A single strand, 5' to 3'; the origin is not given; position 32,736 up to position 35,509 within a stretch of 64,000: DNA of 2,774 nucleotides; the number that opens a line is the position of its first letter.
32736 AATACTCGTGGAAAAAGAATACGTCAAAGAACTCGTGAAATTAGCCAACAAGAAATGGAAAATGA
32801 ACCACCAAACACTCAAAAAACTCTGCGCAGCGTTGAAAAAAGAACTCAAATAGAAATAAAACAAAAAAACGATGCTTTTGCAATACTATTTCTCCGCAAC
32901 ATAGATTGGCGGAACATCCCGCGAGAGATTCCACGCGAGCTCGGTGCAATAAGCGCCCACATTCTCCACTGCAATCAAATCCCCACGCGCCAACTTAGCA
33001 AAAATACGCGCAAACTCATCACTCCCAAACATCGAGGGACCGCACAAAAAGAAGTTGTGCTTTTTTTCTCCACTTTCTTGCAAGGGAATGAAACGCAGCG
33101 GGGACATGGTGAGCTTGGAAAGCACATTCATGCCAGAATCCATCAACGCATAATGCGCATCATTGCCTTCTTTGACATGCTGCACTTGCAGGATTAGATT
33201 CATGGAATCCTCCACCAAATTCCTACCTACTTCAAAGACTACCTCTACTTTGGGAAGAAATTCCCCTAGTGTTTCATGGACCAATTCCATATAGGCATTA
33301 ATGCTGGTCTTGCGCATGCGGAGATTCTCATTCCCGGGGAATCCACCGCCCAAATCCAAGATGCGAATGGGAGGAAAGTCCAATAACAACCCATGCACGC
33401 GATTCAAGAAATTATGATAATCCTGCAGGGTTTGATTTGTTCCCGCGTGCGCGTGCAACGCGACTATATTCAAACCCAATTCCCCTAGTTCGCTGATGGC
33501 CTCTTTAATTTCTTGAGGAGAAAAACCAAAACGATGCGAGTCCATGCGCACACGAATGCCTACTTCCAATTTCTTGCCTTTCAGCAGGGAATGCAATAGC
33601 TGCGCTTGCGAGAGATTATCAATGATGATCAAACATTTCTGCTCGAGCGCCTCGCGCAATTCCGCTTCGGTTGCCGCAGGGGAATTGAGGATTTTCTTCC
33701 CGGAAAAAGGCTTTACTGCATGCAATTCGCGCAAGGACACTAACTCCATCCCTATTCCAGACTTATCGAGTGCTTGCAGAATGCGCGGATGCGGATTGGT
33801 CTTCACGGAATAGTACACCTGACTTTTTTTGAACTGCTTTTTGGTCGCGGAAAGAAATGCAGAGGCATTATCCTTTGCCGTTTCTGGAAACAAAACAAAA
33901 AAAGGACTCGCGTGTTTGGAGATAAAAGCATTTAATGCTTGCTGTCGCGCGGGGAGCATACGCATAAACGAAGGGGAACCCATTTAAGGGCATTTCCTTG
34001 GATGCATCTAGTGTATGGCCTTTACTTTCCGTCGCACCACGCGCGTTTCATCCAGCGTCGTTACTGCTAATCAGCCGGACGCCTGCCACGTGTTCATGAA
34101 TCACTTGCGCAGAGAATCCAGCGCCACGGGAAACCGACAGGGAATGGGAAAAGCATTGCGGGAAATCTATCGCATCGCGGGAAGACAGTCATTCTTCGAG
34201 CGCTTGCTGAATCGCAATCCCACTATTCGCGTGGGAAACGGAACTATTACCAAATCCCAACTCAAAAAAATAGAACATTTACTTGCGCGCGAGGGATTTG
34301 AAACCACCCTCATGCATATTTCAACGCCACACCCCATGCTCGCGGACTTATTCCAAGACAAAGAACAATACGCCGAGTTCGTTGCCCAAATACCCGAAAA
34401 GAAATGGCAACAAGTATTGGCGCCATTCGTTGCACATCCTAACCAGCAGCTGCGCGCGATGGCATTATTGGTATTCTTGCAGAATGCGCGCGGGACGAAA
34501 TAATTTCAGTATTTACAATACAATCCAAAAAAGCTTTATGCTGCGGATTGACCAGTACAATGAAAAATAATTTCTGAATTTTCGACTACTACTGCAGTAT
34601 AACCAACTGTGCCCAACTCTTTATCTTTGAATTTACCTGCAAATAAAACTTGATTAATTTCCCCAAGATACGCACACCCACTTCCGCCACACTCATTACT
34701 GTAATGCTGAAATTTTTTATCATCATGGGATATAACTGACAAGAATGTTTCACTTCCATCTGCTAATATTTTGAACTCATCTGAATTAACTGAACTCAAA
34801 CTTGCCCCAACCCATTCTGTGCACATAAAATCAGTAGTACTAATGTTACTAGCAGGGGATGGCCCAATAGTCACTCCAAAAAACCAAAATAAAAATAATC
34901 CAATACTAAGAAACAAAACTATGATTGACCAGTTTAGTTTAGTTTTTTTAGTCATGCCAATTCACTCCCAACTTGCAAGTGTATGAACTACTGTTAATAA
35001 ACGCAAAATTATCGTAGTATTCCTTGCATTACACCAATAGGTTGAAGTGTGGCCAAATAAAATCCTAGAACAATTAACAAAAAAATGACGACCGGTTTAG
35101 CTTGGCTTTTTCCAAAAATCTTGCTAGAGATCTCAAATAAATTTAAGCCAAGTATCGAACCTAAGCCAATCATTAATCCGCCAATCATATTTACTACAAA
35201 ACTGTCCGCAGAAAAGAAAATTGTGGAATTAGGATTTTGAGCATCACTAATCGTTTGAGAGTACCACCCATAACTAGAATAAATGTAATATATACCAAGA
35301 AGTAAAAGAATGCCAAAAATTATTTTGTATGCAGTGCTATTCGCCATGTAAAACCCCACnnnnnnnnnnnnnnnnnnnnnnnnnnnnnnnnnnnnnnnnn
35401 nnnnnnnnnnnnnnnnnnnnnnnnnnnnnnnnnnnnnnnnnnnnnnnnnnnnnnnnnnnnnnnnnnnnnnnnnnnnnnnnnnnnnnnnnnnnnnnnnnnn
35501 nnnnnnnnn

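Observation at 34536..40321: Six-gene same-strand island of secreted proteins centred on a 909-aa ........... zinc metalloprotease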

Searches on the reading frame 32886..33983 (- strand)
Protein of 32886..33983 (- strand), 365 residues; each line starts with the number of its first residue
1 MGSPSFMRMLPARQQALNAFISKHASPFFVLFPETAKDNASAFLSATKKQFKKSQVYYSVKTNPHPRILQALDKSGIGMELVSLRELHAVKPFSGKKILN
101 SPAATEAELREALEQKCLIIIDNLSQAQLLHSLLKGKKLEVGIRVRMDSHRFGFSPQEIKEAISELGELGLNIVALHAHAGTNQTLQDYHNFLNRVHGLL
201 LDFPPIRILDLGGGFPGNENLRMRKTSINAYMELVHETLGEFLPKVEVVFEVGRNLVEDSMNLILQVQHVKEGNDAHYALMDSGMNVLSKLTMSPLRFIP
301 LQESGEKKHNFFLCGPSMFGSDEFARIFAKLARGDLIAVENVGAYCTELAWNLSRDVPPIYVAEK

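Call 3: search_protein_families(library=pfam, proteins=[window:32886-33983:-], max_evalue=0.1)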
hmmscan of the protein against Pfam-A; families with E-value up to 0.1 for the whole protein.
window:32886-33983:- (365 aa): 4 families
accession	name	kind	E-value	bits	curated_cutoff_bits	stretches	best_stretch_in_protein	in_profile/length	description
PF02784.22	Orn_Arg_deC_N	-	2.1e-23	83.4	23.4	1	45-257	9-246/247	Pyridoxal-dependent decarboxylase, pyridoxal binding domain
PF01168.26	Ala_racemase_N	-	4.2e-10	40.1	24.1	1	54-187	21-163/220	Alanine racemase, N-terminal domain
PF00278.28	Orn_DAP_Arg_deC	-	2.9e-07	31.1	23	1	259-343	6-95/95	Pyridoxal-dependent decarboxylase, C-terminal sheet domain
PF07485.16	DUF1529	-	0.094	13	25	0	156-182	66-92/121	Domain of Unknown Function (DUF1259)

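Call 4: search_protein_families(library=ncbifam, proteins=[window:32886-33983:-], max_evalue=0.1)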
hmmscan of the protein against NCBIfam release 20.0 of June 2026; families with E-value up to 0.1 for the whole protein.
window:32886-33983:- (365 aa): 8 families
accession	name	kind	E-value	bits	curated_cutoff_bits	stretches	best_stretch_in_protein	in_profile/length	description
TIGR01048.1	lysA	equivalog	1.5e-38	132.4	297.9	1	13-352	12-383/417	diaminopimelate decarboxylase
NF006515.0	PRK08961.1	equivalog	2.8e-36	124.8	802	1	21-350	498-845/861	bifunctional aspartate kinase/diaminopimelate decarboxylase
NF041039.1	FslC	exception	2.2e-21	76.2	500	1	15-346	17-386/418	rhizoferrin biosystnesis N-citrylornithine decarboxylase FslC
TIGR03099.1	dCO2ase_PEP1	hypoth_equivalog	2.2e-16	60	478.45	1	27-287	26-310/398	pyridoxal-dependent decarboxylase, exosortase A system-associated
NF052544.1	OrLyDeCDokD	equivalog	0.00013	20.7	700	1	17-148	33-167/461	ornithine/lysine decarboxylase DokD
TIGR01047.1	nspC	equivalog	0.0013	17.3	409.05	1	26-285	3-265/380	carboxynorspermidine decarboxylase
NF000791.0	PRK00053.2-2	equivalog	0.02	14.1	218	1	114-187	86-154/340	alanine racemase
NF047495.1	blaOXA-50-var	exception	0.072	12.4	600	0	303-347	144-188/262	OXA-50-var family class D beta-lactamase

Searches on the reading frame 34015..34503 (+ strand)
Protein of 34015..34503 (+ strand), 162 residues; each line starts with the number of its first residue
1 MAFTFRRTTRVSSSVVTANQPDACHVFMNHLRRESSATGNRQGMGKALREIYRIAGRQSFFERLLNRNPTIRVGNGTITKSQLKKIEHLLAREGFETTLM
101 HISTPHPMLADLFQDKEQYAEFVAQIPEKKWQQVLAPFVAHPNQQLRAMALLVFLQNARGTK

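Call 3: search_protein_families(library=pfam, proteins=[window:34015-34503:+], max_evalue=0.1)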
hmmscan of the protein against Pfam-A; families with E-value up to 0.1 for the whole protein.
window:34015-34503:+ (162 aa): 1 family
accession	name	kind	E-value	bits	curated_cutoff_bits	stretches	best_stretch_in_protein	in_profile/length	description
PF14794.11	DUF4479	-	0.029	14.6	25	1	74-99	43-68/71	Domain of unknown function (DUF4479)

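Call 4: search_protein_families(library=ncbifam, proteins=[window:34015-34503:+], max_evalue=0.1)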
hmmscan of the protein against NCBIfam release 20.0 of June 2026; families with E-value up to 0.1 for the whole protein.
window:34015-34503:+ (162 aa): 0 families

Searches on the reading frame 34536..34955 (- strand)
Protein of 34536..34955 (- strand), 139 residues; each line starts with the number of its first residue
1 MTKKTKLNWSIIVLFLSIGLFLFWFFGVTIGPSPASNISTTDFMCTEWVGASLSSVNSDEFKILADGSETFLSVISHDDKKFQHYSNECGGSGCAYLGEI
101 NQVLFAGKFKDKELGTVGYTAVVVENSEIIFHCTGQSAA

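Call 3: search_protein_families(library=pfam, proteins=[window:34536-34955:-], max_evalue=0.1)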
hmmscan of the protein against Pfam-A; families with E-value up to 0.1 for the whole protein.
window:34536-34955:- (139 aa): 1 family
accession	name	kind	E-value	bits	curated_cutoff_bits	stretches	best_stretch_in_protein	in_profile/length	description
PF06480.20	FtsH_ext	-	0.065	13.9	25.5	1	11-50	3-40/103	FtsH Extracellular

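Call 4: search_protein_families(library=ncbifam, proteins=[window:34536-34955:-], max_evalue=0.1)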
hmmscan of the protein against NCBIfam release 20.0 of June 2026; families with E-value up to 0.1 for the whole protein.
window:34536-34955:- (139 aa): 0 families

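Call 77: search_protein_families(library=padloc, proteins=[window:34536-34955:-], max_evalue=0.01)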
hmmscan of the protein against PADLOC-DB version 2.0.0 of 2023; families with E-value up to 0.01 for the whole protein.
window:34536-34955:- (139 aa): 1 family
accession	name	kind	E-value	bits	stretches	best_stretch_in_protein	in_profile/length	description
PDLC04705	PDC-M54B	-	0.0055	13.7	1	29-82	342-397/480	-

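Call 78: search_protein_families(library=phrogs, proteins=[window:34536-34955:-], max_evalue=0.01)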
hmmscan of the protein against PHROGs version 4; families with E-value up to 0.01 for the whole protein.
window:34536-34955:- (139 aa): 0 families

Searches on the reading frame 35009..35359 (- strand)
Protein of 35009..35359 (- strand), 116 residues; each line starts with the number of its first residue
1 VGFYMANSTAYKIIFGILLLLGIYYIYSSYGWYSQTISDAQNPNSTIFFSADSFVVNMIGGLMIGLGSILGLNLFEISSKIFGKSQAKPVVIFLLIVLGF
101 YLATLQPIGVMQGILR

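Call 3: search_protein_families(library=pfam, proteins=[window:35009-35359:-], max_evalue=0.1)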
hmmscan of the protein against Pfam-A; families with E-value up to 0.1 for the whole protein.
window:35009-35359:- (116 aa): 0 families

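Call 4: search_protein_families(library=ncbifam, proteins=[window:35009-35359:-], max_evalue=0.1)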
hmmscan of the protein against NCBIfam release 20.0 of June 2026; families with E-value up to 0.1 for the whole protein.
window:35009-35359:- (116 aa): 1 family
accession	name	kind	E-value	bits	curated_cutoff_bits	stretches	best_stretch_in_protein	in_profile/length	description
TIGR03758.1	conj_TIGR03758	hypoth_equivalog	0.049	13.8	42.7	0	11-50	24-64/76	TIGR03758 family integrating conjugative element protein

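Call 77: search_protein_families(library=padloc, proteins=[window:35009-35359:-], max_evalue=0.01)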
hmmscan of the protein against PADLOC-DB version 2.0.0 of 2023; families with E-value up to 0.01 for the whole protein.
window:35009-35359:- (116 aa): 0 families

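Call 78: search_protein_families(library=phrogs, proteins=[window:35009-35359:-], max_evalue=0.01)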
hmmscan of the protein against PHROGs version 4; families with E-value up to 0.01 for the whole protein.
window:35009-35359:- (116 aa): 0 families
